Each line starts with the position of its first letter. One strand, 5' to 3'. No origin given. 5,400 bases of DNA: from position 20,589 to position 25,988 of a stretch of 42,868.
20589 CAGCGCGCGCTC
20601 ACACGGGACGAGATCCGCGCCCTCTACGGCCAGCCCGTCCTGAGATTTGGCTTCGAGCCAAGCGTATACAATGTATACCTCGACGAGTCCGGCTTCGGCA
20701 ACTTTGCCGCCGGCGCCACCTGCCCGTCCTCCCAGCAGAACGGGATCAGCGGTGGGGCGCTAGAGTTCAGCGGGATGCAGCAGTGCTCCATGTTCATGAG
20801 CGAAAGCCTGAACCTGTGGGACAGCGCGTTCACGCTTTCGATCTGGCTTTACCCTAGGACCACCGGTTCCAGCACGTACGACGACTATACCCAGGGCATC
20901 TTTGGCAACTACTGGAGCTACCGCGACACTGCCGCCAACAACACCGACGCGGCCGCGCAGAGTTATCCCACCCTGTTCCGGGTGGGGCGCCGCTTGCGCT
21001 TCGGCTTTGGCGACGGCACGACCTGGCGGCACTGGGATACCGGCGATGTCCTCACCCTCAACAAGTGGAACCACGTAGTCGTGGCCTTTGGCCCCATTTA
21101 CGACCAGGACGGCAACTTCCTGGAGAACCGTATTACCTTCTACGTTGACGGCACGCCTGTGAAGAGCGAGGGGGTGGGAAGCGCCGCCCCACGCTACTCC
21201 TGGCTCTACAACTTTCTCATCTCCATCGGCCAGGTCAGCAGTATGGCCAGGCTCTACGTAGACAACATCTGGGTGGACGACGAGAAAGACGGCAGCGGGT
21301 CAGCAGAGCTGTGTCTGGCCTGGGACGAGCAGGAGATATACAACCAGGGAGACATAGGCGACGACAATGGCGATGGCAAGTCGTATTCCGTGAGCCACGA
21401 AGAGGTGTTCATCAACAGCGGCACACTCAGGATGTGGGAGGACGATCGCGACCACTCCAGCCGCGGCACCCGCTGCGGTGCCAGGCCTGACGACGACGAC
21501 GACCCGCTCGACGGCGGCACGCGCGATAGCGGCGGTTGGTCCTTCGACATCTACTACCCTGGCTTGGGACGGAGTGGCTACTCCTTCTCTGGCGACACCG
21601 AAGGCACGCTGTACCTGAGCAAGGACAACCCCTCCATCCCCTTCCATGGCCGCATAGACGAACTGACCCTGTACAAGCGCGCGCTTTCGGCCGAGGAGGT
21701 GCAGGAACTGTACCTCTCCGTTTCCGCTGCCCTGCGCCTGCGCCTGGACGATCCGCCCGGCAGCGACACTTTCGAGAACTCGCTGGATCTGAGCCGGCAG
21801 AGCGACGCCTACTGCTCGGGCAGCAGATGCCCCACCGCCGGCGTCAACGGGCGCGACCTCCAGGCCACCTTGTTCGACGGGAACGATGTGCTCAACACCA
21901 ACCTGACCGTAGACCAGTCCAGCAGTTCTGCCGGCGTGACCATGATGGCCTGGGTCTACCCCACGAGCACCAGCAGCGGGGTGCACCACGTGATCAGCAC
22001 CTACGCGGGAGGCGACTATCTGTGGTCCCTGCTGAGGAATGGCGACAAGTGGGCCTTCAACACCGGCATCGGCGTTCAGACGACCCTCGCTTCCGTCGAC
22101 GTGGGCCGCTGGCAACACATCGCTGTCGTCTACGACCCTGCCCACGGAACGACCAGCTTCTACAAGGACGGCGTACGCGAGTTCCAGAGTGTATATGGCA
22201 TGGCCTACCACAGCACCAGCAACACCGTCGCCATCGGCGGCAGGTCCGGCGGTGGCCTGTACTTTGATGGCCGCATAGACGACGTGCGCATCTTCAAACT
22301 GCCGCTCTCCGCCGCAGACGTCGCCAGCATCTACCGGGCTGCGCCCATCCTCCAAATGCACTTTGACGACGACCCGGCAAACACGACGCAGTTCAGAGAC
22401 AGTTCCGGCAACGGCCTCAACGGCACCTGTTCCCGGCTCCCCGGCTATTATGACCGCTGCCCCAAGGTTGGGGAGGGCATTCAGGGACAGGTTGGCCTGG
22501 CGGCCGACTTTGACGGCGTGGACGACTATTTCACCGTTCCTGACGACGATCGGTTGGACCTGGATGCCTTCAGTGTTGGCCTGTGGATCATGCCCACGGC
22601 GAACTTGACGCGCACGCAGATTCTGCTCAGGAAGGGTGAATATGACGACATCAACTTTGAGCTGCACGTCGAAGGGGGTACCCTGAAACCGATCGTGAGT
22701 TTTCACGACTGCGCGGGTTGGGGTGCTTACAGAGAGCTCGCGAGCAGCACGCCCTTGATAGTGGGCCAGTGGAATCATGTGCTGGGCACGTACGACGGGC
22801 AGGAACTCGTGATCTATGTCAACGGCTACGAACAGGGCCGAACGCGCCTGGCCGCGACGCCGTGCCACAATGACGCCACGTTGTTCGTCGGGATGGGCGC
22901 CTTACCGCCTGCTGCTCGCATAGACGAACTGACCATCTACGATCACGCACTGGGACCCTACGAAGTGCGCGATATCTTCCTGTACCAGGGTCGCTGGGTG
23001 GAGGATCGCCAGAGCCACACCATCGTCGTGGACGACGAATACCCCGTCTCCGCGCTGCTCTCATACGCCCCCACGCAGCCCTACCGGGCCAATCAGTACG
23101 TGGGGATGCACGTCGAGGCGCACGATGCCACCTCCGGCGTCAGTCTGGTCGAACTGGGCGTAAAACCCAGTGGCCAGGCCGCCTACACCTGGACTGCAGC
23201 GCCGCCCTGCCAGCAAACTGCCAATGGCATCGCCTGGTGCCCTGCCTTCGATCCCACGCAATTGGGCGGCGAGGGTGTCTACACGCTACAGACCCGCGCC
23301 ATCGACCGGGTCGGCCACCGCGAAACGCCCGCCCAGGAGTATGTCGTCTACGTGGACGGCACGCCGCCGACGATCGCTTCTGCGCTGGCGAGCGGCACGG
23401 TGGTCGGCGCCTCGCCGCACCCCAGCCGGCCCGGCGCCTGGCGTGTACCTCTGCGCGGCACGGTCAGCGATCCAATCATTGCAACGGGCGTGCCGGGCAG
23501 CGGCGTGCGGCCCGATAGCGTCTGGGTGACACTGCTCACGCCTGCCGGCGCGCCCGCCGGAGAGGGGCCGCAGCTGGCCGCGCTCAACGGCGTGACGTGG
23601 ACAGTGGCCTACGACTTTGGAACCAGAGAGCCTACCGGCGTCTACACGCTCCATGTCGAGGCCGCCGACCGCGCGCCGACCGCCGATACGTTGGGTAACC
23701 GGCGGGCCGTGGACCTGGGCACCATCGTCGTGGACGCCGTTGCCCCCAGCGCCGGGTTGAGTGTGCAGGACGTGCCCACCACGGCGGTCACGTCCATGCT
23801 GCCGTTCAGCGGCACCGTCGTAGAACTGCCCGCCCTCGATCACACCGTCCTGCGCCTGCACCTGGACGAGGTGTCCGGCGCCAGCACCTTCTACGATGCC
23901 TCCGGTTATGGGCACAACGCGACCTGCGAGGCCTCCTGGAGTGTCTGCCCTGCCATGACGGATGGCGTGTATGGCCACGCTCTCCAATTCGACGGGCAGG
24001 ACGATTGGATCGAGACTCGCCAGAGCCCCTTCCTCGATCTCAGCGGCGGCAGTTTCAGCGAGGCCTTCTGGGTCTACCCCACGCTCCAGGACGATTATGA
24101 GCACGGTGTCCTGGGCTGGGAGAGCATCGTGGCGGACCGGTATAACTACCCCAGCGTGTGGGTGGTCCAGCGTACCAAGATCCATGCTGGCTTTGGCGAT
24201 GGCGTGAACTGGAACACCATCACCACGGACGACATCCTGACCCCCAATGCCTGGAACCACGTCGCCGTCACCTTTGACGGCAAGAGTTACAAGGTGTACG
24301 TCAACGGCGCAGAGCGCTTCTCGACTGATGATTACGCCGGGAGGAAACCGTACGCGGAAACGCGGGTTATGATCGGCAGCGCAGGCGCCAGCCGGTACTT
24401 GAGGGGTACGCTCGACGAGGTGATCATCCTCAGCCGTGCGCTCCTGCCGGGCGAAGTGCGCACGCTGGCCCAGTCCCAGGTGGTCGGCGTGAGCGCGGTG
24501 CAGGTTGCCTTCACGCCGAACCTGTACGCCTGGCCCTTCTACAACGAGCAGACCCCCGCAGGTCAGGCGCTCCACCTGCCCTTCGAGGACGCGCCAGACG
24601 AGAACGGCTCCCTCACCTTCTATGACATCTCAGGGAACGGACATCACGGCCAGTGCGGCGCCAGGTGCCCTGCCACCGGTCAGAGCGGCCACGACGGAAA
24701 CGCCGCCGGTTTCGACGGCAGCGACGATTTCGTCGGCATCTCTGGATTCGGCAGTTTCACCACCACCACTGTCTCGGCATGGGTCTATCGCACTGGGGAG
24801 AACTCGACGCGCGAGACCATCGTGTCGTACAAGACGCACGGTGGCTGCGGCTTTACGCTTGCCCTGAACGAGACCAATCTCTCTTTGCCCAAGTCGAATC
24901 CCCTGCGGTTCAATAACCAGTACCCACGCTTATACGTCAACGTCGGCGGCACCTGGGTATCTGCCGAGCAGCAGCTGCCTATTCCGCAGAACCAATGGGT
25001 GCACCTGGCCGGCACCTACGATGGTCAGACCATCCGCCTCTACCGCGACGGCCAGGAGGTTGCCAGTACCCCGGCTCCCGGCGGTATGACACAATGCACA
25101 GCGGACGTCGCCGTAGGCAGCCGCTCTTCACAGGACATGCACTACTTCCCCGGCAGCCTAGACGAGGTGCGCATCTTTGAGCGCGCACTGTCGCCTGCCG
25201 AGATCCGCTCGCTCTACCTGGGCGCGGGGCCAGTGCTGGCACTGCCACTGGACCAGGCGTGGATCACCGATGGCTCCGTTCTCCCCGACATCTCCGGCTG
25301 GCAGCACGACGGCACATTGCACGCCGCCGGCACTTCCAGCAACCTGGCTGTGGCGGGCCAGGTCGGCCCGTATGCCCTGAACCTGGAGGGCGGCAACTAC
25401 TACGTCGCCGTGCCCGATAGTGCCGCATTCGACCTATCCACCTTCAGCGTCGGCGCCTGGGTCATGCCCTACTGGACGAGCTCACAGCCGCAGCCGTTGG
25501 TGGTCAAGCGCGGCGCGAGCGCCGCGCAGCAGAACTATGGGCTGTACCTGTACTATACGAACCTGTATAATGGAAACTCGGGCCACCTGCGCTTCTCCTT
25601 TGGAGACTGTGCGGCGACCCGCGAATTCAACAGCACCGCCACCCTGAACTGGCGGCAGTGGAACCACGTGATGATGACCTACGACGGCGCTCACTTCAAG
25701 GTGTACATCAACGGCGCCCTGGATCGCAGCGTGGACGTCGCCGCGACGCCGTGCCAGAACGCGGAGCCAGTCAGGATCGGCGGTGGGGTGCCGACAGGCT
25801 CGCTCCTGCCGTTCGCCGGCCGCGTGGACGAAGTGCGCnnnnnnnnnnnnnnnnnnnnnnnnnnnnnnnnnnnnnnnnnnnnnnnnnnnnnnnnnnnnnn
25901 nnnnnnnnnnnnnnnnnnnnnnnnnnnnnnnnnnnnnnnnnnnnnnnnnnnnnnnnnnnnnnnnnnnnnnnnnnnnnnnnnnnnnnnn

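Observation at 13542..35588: Uninterrupted 22-kb gene for a ~7,348-aa polytopic protein with an unusual combination of adhesion, lectin and propeller modules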

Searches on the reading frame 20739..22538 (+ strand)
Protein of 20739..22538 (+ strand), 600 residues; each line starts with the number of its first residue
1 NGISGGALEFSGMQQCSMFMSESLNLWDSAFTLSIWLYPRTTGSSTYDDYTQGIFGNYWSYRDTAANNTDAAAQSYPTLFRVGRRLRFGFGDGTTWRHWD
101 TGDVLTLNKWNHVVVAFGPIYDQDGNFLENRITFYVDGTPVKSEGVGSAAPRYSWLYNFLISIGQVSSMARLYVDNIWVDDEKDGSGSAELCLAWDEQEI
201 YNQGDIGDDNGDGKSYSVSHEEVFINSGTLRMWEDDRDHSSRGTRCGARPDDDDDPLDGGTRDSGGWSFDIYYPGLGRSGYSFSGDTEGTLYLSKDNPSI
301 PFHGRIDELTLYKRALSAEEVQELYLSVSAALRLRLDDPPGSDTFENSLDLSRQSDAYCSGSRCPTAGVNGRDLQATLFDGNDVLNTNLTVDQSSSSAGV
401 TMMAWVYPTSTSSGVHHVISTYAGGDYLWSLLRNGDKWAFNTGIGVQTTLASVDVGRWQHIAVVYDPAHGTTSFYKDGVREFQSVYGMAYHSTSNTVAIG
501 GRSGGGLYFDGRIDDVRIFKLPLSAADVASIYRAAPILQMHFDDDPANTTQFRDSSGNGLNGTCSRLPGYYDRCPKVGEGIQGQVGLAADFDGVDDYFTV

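Call 31: search_protein_families(library=pfam, proteins=[window:20739-22538:+], max_evalue=0.01)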
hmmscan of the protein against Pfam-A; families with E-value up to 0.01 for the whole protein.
window:20739-22538:+ (600 aa): 1 family
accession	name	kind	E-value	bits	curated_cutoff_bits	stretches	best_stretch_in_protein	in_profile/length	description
PF13385.13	Laminin_G_3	-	4.2e-41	141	27.6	3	393-529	12-151/151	Concanavalin A-like lectin/glucanases superfamily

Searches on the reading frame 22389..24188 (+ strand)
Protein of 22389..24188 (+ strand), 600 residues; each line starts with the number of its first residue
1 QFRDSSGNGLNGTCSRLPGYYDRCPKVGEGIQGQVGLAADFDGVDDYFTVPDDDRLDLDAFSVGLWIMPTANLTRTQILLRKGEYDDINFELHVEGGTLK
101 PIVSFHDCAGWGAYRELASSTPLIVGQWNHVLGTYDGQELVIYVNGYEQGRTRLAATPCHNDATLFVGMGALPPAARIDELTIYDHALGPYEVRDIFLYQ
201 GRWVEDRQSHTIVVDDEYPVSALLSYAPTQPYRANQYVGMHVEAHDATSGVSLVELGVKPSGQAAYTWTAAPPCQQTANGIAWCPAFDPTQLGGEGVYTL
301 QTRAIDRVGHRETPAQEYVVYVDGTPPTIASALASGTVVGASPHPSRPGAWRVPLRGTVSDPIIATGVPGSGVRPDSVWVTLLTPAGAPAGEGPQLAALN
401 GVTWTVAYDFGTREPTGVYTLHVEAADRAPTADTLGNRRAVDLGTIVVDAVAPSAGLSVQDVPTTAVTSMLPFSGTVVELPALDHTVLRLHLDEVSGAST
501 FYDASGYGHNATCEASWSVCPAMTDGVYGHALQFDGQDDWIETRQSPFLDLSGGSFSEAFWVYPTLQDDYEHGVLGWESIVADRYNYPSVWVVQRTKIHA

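Call 31: search_protein_families(library=pfam, proteins=[window:22389-24188:+], max_evalue=0.01)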
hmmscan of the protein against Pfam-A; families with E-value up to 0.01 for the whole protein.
window:22389-24188:+ (600 aa): 2 families
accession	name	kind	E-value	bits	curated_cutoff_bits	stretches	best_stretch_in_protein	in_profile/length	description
PF13385.13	Laminin_G_3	-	1.8e-25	90.3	27.6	1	42-193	1-150/151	Concanavalin A-like lectin/glucanases superfamily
PF02210.31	Laminin_G_2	-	0.008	17.1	22.9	0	86-168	18-97/126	Laminin G domain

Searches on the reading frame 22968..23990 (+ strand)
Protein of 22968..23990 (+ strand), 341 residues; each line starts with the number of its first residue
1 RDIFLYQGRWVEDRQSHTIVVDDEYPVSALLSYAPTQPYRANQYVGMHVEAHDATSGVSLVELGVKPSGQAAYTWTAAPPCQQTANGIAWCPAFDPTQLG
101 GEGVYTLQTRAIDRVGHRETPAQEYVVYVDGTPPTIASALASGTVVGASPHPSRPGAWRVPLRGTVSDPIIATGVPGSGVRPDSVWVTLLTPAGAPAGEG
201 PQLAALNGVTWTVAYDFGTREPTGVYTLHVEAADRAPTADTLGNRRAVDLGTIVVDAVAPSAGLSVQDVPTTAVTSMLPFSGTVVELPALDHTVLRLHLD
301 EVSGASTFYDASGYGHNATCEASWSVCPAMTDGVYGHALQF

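Call 90: search_protein_families(library=pfam, proteins=[window:22968-23990:+], max_evalue=1)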
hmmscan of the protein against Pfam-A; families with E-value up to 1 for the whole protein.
window:22968-23990:+ (341 aa): 2 families
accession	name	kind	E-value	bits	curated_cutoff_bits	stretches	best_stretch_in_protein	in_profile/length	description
PF13750.12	Big_3_3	-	0.053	13.6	27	0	94-138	7-50/157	Bacterial Ig-like domain (group 3)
PF19077.6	Big_13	-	0.068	14.1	27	0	94-130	66-101/102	Bacterial Ig-like domain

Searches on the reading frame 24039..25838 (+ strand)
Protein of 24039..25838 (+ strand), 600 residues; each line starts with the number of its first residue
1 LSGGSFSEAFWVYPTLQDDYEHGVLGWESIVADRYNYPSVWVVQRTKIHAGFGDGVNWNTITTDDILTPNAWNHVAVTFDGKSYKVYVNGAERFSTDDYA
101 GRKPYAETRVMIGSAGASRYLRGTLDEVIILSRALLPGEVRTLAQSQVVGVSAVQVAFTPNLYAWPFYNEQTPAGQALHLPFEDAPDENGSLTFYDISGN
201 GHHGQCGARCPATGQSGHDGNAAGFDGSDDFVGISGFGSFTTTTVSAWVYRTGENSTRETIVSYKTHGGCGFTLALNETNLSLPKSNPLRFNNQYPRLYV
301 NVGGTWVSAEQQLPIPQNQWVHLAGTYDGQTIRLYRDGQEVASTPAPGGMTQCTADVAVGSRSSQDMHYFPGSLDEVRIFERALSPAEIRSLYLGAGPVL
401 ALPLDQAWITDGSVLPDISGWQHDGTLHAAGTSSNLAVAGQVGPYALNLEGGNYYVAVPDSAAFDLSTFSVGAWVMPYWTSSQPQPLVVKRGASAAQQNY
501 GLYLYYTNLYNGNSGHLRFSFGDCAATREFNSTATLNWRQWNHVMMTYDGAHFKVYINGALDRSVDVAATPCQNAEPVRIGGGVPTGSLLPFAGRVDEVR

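Call 31: search_protein_families(library=pfam, proteins=[window:24039-25838:+], max_evalue=0.01)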
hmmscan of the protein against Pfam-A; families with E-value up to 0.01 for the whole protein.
window:24039-25838:+ (600 aa): 5 families
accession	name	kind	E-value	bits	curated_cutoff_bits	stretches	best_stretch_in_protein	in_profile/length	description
PF13385.13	Laminin_G_3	-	4.4e-74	248.1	27.6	3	232-389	7-150/151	Concanavalin A-like lectin/glucanases superfamily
PF02210.31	Laminin_G_2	-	1.6e-09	38.7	22.9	0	290-379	24-123/126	Laminin G domain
PF06439.18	3keto-disac_hyd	-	3.3e-09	37.5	26.8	0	65-102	120-157/187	3-keto-disaccharide hydrolase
PF00054.30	Laminin_G_1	-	0.00035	21.2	24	0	48-116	33-101/131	Laminin G domain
PF19763.6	DUF6250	-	0.0053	17.1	26.9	0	62-100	106-144/165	Domain of unknown function (DUF6250)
